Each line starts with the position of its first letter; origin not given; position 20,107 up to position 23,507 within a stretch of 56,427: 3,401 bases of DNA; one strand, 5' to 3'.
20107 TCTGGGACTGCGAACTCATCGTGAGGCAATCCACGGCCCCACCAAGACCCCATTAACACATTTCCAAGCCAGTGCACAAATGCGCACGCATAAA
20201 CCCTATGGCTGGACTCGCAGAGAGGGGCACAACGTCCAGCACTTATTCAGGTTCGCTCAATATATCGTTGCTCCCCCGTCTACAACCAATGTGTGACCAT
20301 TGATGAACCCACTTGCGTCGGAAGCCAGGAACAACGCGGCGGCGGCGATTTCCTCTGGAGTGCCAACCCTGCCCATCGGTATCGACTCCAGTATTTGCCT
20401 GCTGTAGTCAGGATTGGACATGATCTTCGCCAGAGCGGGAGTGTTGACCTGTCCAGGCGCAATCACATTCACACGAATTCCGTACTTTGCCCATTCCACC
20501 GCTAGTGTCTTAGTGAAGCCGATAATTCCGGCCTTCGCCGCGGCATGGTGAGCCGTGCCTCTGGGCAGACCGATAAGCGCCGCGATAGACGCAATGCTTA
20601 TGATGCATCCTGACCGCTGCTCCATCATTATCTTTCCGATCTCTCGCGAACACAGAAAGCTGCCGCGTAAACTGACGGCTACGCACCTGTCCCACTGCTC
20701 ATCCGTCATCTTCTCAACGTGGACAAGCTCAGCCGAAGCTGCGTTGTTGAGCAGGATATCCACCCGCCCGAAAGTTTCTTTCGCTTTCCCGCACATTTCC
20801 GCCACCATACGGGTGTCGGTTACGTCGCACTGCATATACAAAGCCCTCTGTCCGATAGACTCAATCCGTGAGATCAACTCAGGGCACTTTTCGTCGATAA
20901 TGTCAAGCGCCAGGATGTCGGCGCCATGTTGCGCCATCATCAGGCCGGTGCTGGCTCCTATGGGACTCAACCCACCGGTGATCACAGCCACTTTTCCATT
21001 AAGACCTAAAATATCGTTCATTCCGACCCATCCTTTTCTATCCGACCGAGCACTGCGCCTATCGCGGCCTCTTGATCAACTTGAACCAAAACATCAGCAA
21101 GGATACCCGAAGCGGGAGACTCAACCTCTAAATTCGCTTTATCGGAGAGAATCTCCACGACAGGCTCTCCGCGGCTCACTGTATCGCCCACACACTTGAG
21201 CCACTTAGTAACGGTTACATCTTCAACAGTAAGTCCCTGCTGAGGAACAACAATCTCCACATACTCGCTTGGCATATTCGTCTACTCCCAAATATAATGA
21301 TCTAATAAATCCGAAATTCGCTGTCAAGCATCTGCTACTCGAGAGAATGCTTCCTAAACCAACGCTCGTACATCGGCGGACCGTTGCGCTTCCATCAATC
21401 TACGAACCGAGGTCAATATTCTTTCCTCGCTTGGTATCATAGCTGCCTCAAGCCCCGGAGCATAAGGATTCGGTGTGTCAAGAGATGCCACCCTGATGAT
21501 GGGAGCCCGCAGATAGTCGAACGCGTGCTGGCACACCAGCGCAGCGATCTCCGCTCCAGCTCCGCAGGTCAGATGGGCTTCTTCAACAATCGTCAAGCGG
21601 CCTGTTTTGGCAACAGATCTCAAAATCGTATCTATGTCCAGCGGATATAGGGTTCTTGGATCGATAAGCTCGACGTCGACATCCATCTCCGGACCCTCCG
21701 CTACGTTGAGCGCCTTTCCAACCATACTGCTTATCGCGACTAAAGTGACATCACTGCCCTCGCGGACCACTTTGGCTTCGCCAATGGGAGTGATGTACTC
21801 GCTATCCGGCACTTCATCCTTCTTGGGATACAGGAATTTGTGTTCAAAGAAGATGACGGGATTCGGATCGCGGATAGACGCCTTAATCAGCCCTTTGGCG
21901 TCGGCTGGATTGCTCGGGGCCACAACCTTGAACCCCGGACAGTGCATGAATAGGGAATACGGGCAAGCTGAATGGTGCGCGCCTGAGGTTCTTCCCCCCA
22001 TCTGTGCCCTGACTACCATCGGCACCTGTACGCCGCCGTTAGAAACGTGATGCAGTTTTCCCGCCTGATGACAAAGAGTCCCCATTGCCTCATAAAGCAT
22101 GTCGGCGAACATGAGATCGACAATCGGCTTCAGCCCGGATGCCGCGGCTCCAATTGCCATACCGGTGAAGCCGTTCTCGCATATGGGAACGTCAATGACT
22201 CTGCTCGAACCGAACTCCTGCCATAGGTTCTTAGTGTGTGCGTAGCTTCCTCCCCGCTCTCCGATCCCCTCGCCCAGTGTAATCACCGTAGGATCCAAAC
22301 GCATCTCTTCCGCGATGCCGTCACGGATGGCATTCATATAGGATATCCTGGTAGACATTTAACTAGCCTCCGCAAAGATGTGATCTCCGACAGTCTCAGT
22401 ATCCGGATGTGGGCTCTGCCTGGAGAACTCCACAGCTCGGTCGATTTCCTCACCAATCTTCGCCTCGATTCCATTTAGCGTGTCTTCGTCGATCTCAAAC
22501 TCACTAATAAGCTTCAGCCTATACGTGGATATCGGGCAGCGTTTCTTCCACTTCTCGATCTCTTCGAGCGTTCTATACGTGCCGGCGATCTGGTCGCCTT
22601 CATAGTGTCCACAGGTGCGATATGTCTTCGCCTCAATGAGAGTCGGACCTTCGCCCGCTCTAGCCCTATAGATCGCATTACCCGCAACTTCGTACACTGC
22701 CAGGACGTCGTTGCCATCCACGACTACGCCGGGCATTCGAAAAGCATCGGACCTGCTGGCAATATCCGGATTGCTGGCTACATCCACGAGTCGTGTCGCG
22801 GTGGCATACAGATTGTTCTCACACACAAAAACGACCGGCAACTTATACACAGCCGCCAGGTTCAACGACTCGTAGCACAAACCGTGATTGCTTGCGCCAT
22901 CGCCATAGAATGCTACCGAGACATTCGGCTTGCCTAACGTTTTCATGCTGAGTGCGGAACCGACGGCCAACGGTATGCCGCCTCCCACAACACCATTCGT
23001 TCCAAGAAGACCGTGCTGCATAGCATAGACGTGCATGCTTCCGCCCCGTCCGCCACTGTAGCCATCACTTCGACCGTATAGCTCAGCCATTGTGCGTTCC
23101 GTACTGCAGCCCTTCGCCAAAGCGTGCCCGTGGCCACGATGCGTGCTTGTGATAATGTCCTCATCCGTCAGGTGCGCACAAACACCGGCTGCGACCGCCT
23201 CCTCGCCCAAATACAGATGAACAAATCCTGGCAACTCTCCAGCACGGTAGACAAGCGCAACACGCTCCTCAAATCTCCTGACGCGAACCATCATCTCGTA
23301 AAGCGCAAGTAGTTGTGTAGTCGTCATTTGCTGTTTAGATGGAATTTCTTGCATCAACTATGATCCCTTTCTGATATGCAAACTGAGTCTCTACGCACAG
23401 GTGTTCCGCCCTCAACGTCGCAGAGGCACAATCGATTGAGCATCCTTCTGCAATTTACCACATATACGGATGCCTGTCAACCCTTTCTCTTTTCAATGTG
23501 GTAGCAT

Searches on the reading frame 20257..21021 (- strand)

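Call 42: search_protein_families(library=pfam, proteins=[window:20257-21021:-], max_evalue=0.001)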
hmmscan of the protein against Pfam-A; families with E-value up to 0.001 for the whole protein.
window:20257-21021:- (254 aa): 3 families
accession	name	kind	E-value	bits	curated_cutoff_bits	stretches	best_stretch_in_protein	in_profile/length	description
PF13561.12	adh_short_C2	-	7.8e-65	219.2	27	1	20-252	7-236/236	Enoyl-(Acyl carrier protein) reductase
PF00106.31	adh_short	-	5e-51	173.4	26.6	1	10-202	1-192/195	short chain dehydrogenase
PF08659.16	KR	-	5.3e-16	59.5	22.6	1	13-189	4-175/180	KR domain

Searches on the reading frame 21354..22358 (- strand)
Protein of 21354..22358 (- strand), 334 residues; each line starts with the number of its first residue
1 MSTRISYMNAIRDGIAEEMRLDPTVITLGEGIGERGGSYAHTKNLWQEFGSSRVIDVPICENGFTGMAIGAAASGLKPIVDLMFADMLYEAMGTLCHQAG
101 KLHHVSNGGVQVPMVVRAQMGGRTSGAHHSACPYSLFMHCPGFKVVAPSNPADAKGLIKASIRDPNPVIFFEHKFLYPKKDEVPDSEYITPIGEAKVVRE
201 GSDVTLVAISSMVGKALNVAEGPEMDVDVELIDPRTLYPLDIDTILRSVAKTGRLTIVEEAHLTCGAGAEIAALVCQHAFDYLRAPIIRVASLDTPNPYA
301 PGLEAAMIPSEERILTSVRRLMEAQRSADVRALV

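Call 30: search_protein_families(library=pfam, proteins=[window:21354-22358:-], max_evalue=0.001)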
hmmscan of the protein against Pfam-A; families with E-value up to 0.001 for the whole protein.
window:21354-22358:- (334 aa): 2 families
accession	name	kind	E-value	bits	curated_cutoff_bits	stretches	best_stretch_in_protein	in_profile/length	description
PF02779.29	Transket_pyr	-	7.4e-37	127.1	27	1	5-178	3-173/174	Transketolase, pyrimidine binding domain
PF02780.25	Transketolase_C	-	8.2e-35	119.8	25.9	1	193-314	1-124/124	Transketolase, C-terminal domain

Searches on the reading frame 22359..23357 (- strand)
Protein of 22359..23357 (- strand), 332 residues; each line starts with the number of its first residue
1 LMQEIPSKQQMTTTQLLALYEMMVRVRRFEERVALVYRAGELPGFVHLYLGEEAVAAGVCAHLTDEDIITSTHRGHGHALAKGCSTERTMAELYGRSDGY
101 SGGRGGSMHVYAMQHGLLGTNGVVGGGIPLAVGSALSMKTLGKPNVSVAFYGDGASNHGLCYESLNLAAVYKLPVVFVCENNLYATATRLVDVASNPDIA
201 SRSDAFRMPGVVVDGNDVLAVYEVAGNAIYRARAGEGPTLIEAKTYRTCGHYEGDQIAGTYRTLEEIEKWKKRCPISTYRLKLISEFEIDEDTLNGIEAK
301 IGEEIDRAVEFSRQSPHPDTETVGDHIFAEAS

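Call 42: search_protein_families(library=pfam, proteins=[window:22359-23357:-], max_evalue=0.001)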
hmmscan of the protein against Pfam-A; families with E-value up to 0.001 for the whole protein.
window:22359-23357:- (332 aa): 4 families
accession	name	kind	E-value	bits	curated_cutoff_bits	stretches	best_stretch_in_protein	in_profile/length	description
PF00676.26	E1_dh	-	1.6e-81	274.1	22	1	22-319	2-298/300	Dehydrogenase E1 component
PF02775.26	TPP_enzyme_C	-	3e-06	27.6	21.9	1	119-208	25-122/151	Thiamine pyrophosphate enzyme, C-terminal TPP binding domain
PF13292.11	DXP_synthase_N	-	0.00011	22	21.2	1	126-187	115-176/274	1-deoxy-D-xylulose-5-phosphate synthase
PF00456.26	Transketolase_N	-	0.00027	20.5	22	1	116-297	106-293/334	Transketolase, thiamine diphosphate binding domain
